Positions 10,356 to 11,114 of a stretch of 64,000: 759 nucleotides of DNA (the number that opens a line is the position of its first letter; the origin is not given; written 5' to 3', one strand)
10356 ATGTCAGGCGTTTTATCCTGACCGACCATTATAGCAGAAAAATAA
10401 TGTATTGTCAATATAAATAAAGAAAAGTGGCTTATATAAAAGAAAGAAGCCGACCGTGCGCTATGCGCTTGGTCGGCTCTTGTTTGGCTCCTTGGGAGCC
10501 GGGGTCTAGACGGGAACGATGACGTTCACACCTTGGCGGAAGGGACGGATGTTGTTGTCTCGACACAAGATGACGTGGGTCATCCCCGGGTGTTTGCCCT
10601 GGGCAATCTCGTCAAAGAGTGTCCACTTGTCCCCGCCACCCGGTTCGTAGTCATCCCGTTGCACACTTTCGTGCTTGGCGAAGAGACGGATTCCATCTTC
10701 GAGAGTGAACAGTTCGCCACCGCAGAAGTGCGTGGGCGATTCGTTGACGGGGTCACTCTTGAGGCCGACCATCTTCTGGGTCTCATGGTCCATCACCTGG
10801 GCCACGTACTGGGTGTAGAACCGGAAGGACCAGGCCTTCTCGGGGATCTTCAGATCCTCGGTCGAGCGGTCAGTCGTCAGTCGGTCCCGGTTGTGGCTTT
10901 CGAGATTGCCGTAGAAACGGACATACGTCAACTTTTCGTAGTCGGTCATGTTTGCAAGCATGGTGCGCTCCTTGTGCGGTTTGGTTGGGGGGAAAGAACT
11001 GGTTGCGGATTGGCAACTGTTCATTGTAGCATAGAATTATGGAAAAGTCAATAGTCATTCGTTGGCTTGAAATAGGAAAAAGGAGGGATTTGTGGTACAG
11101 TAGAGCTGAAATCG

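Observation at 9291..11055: Terminator-bounded high-GC island (about 60% GC) with two unknown genes and a near-consensus sigma70 promoter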

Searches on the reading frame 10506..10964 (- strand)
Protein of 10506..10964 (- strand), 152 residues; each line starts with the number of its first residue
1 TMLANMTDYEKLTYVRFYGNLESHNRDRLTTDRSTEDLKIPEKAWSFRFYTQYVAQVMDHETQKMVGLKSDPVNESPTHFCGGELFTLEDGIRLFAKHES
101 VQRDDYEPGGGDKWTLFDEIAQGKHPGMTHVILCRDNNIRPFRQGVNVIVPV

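Call 4: search_protein_families(library=pfam, proteins=[window:10506-10964:-], max_evalue=1)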
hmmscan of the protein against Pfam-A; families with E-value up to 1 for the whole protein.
window:10506-10964:- (152 aa): 0 families

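Call 5: search_protein_families(library=ncbifam, proteins=[window:10506-10964:-], max_evalue=1)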
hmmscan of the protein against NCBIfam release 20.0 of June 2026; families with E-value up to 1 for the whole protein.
window:10506-10964:- (152 aa): 0 families

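Call 8: search_protein_families(library=padloc, proteins=[window:10506-10964:-], max_evalue=1)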
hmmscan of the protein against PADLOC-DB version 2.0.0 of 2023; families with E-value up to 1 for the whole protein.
window:10506-10964:- (152 aa): 0 families

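Call 9: search_protein_families(library=phrogs, proteins=[window:10506-10964:-], max_evalue=1)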
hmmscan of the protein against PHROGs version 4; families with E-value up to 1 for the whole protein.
window:10506-10964:- (152 aa): 0 families

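Call 12: find_homologous_proteins(query=window:10506-10964:-, max_evalue=0.001)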
Query window:10506-10964:- (152 aa): 1 proteins with E <= 0.001 among 5 candidates.
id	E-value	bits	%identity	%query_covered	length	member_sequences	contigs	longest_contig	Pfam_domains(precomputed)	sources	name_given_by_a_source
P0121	2.2e-100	351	100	99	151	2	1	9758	-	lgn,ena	-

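Call 50: search_protein_representatives(protein=window:10506-10964:-)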
Query: 152 residues. Proteins with E-value up to 0.001 (for the whole library): 17; up to 1e-10: 4; up to 1e-30: 1. The best 17 are listed.
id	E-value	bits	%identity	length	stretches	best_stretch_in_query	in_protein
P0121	7.1e-101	350.8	100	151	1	2-152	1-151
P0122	4.5e-26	107.9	43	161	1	8-152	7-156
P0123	6.1e-25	104.2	49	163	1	8-150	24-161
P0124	6.0e-14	68.5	36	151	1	10-150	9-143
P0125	3.3e-08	49.9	29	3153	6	58-107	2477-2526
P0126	1.1e-05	41.7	33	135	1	10-103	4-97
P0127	1.6e-05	41.2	27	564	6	82-128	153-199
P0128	1.6e-05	41.1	37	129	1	6-107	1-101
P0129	1.8e-05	41.0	27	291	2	34-93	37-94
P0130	3.4e-05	40.1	30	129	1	11-101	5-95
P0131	4.6e-05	39.7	35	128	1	13-93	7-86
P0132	5.0e-05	39.6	31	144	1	7-151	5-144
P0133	2.4e-04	37.3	39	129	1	21-89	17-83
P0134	3.1e-04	37.0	36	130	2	13-94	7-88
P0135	4.4e-04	36.5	38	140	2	12-95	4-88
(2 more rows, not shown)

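Call 53: search_protein_families(library=pfam, alignment_id=A3, max_evalue=0.1)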
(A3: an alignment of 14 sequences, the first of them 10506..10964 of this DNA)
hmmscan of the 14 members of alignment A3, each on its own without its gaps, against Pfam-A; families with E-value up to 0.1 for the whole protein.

A. member 1, window:10506-10964:- (152 aa): 0 families

B. families by the number of members that match (of 14 scanned): 3 families
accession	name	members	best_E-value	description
PF23037.1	KOWx_SPT5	1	0.027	Transcription elongation factor SPT5, KOWx domain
PF06315.17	AceK_kinase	1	0.075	Isocitrate dehydrogenase kinase/phosphatase (AceK) kinase domain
PF18115.7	Tudor_3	1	0.084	DNA repair protein Crb2 Tudor domain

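Call 54: find_encoding_contigs(protein=P0122, flank=6000, max_places=3)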
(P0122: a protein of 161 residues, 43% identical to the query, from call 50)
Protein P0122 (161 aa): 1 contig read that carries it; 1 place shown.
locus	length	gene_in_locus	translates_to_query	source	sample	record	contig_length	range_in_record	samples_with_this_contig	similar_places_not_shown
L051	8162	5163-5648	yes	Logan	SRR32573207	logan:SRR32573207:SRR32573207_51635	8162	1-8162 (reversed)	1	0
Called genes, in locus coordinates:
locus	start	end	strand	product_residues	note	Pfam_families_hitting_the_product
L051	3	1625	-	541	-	?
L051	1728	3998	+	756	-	PF02366:PMT, PF13231:PMT_2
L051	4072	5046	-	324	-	PF03706:LPG_synthase_TM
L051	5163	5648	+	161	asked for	-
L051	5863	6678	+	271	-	-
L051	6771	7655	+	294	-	PF00892:EamA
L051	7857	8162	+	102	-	?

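Call 55: find_encoding_contigs(protein=P0123, flank=6000, max_places=3)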
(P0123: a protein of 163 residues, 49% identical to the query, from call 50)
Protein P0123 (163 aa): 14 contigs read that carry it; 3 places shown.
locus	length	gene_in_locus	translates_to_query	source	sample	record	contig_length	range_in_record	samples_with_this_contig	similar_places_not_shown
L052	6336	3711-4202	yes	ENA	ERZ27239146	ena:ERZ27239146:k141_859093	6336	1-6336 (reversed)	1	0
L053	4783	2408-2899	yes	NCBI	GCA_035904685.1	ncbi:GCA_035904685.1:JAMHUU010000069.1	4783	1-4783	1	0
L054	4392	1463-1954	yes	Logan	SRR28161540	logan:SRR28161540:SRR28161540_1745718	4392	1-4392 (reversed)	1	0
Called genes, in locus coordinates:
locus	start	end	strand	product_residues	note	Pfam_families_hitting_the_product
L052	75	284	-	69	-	-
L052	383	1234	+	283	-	PF01149:Fapy_DNA_glyco, PF06831:H2TH, PF06827:zf-FPG_IleRS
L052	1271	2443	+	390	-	PF11258:DUF3048, PF17479:DUF3048_C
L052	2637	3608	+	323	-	PF21694:DNA_pol3_delta_C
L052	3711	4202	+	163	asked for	-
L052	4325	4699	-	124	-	PF01649:Ribosomal_S20p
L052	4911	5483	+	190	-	PF01330:RuvA_N, PF00633:HHH (faint), PF14520:HHH_5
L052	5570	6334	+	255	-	?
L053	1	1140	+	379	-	?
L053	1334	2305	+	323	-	PF21694:DNA_pol3_delta_C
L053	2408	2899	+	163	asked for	-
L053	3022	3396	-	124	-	PF01649:Ribosomal_S20p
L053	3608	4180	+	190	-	PF01330:RuvA_N, PF00633:HHH (faint), PF14520:HHH_5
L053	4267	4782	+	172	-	?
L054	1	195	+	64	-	?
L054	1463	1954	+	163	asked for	-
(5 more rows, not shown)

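Call 57: predict_structure(alignment_id=A3)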
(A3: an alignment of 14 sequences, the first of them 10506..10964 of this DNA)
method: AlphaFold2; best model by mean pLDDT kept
length: 152 residues; sequences in the alignment: 14
mean_pLDDT: 91.1   pTM: 0.82
mean pLDDT of the five models: 91.1, 90.9, 90.9, 90.4, 89.1
residues with pLDDT >= 90: 126; 70-90: 13; 50-70: 11; < 50: 2
segments of 3 or more residues with pLDDT < 50: none
pLDDT, mean of each block of 10 residues (from residue 1): 70 96 89 94 96 95 95 98 97 96 67 86 94 97 97 88
secondary structure, 60 per line:
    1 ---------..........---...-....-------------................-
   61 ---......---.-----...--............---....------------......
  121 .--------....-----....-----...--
elements in order: E10-19 E27-30 E44-59 E64-69 E79-81 E84-87 H88-95 H116-121 E130-133 E139-142 E148-150

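Call 60: search_protein_families(library=pfam, proteins=[L051:5863-6678:+], max_evalue=0.1)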
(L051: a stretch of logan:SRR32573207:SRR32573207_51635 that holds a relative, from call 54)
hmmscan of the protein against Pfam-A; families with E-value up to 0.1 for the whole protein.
L051:5863-6678:+ (271 aa): 0 families

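Call 67: fold_search(model_id=the predicted structure, library=viral)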
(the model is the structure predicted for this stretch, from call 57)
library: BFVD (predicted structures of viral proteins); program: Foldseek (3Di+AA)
matches with E <= 10: 515; with E <= 0.001: 0
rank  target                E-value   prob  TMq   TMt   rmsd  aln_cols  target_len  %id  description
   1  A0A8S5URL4            1.2e-01  0.28  0.24  0.14  31.9       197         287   10  Uncharacterized protein [Siphoviridae sp. ctg6c78]
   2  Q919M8                1.5e-01  0.47  0.24  0.22   7.0        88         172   16  Uncharacterized protein [Culex nigripalpus nucleopolyhedrovirus (isolate Florida/1997)]
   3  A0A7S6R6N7            1.7e-01  0.12  0.18  0.09  20.8       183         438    8  Uncharacterized protein [Enterococcus phage EFGrKN]
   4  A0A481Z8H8            1.9e-01  0.18  0.14  0.13  17.1       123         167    8  Uncharacterized protein [Pithovirus LCPAC304]
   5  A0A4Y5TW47            3.0e-01  0.54  0.25  0.34   8.9        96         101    8  Uncharacterized protein [Vibrio phage VAP7]
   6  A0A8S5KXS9            3.4e-01  0.08  0.15  0.14  15.7       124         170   12  Coat protein [ssRNA phage AVE018]
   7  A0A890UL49            3.8e-01  0.06  0.16  0.05  23.4       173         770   13  (no name in the UniProt tables at hand)
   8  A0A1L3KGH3            4.0e-01  0.08  0.18  0.03  20.6       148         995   11  RNA replicase [Hubei noda-like virus 19]
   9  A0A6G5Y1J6            4.2e-01  0.03  0.11  0.13  18.4       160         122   11  (no name in the UniProt tables at hand)
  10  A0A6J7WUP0            4.5e-01  0.18  0.18  0.21  16.5       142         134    9  Uncharacterized protein [uncultured Caudovirales phage]
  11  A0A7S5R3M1            5.6e-01  0.18  0.14  0.17  14.8        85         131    9  Uncharacterized protein [Rhizobium phage RHph_Y68]
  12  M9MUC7                5.6e-01  0.08  0.14  0.06  14.5       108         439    9  (no name in the UniProt tables at hand)
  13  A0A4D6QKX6            5.9e-01  0.05  0.15  0.13  18.3       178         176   10  Putative proliferating cell nuclear antigen (Fragment) [Erythrocytic necrosis virus]
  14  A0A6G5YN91            5.9e-01  0.03  0.12  0.09  18.4       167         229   11  (no name in the UniProt tables at hand)
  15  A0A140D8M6            5.9e-01  0.03  0.13  0.08  19.0       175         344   11  PP3 [Drosophila sturtevanti sigmavirus]
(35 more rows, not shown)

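Call 94: search_solved_structures(query=L051:5863-6678:+, max_evalue=1)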
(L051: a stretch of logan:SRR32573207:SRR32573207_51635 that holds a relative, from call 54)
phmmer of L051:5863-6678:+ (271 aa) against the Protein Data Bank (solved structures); distinct sequences matched with E-value up to 1: 3.
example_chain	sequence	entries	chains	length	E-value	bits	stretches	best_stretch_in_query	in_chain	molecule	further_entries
8efw_B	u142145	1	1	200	0.22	14.2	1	39-147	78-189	SdeA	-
6wtg_A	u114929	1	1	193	0.48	13.1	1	39-147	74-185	Ubiquitinating/deubiquitinating enzyme SdeA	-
5cra_A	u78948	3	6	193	0.55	12.9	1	39-147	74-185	SdeA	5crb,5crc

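Call 95: find_homologous_proteins(query=A3, max_evalue=0.001)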
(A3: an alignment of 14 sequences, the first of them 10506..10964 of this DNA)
Query A3 (14 sequences) (152 aa, profile of the alignment): 27 proteins with E <= 0.001 among 493 candidates.
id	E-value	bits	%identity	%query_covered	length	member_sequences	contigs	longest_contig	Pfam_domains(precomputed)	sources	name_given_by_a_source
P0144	2.8e-48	181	27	90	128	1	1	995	-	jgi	jgi:uncharacterized protein (UPF0128 family)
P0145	1.1e-46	176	27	87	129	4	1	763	-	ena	-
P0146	7.5e-46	173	28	94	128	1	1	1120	-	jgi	jgi:hypothetical protein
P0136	8.8e-46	173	31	53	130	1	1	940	-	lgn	-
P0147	1.8e-45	172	27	90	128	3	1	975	-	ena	-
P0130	2.8e-45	171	30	62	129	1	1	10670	-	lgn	-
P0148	4.0e-45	171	25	89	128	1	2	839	-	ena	-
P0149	9.5e-45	170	24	90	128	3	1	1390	-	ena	-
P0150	3.4e-44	168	29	74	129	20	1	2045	-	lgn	-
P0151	4.7e-44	167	32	55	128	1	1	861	-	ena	-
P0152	8.8e-44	167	29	92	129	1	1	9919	-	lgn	-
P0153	9.5e-44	166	26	89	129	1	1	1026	-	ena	-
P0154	1.0e-43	166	25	89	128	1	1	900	-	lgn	-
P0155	1.4e-43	166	27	88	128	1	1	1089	-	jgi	jgi:hypothetical protein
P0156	2.0e-43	165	27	90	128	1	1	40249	-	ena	-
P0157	4.3e-43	164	27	55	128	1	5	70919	-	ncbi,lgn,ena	ncbi:MAG: hypothetical protein AAB445_00740 [Patescibacteria group bacterium]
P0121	1.3e-40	156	100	99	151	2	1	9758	-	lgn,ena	-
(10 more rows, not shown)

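Call 96: find_encoding_contigs(protein=P0157, flank=6000, max_places=2)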
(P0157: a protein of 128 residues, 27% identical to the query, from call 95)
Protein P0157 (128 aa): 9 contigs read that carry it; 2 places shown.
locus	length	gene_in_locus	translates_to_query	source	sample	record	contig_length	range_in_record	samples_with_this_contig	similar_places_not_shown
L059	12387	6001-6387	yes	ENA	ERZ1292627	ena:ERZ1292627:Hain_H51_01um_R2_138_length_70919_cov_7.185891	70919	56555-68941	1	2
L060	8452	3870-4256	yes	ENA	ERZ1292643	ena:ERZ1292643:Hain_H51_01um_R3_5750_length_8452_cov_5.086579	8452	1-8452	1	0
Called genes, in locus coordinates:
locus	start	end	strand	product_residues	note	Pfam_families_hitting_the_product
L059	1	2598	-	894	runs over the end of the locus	PF02463:SMC_N, PF13175:AAA_15, PF13476:AAA_23, PF13555:AAA_29 (faint), PF13304:AAA_21 (weak)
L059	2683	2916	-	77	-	-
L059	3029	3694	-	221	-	-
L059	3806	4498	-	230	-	PF22935:RM44_endonuclase, PF14622:Ribonucleas_3_3, PF00636:Ribonuclease_3, PF00035:dsrm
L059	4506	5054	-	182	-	PF01029:NusB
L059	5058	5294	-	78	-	PF01783:Ribosomal_L32p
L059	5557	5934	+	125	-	PF00072:Response_reg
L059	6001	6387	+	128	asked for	-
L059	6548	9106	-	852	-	PF00521:DNA_topoisoIV, PF03989:DNA_gyraseA_C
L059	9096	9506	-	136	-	-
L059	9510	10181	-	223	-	PF13483:Lactamase_B_3, PF12706:Lactamase_B_2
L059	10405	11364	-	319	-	-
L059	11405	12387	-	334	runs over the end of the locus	PF00078:RVT_1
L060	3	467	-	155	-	?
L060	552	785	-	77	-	-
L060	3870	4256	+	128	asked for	-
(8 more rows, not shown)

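Call 124: search_protein_families(library=pfam, proteins=[P0125, P0127, P0129], max_evalue=0.001)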
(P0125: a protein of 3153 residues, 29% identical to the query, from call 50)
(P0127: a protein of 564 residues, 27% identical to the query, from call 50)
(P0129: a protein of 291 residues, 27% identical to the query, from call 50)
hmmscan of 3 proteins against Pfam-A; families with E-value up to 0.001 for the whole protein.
P0125 (3153 aa): 8 families
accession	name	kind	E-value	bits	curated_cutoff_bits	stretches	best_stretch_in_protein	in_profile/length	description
PF16184.11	Cadherin_3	-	3.8e-238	773.2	25.5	15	1040-1144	1-105/106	Cadherin-like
PF17803.7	Cadherin_4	-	1.1e-51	173.6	25.1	6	2035-2098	1-63/71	Bacterial cadherin-like domain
PF14252.11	DUF4347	-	2.9e-47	160.9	24.6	1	66-230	1-164/164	Domain of unknown function (DUF4347)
PF17963.7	Big_9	-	1.7e-44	151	23.6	3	1821-1928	1-89/89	Bacterial Ig domain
PF12019.13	GspH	-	1.1e-13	52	21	0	2530-2598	32-105/108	Type II transport protein GspH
PF00028.23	Cadherin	-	4.5e-07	30.6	28.8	0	2730-2808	5-93/93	Cadherin domain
PF02415.23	Chlam_PMP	-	2.2e-06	27.7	20.6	0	372-389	2-19/19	Chlamydia polymorphic membrane protein (Chlamydia_PMP) repeat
PF08450.18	SGL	-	0.00014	22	26.3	0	785-905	113-235/246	SMP-30/Gluconolactonase/LRE-like region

P0127 (564 aa): 1 family
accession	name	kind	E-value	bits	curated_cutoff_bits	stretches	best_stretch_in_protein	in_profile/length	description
PF17184.9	Rit1_C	-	2e-07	31.1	27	0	148-173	35-60/271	Rit1 N-terminal domain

P0129 (291 aa): 0 families

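Call 130: search_dna_similar(query=window:10506-10961:-, collection=plasmids, mode=protein, max_evalue=0.001, max_rows=5)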
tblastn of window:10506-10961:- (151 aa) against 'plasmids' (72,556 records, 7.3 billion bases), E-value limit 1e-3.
No match.

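Call 131: search_dna_similar(query=window:10506-10961:-, collection=phages, mode=protein, max_evalue=0.001, max_rows=5)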
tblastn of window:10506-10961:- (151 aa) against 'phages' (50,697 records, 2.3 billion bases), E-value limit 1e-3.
No match.
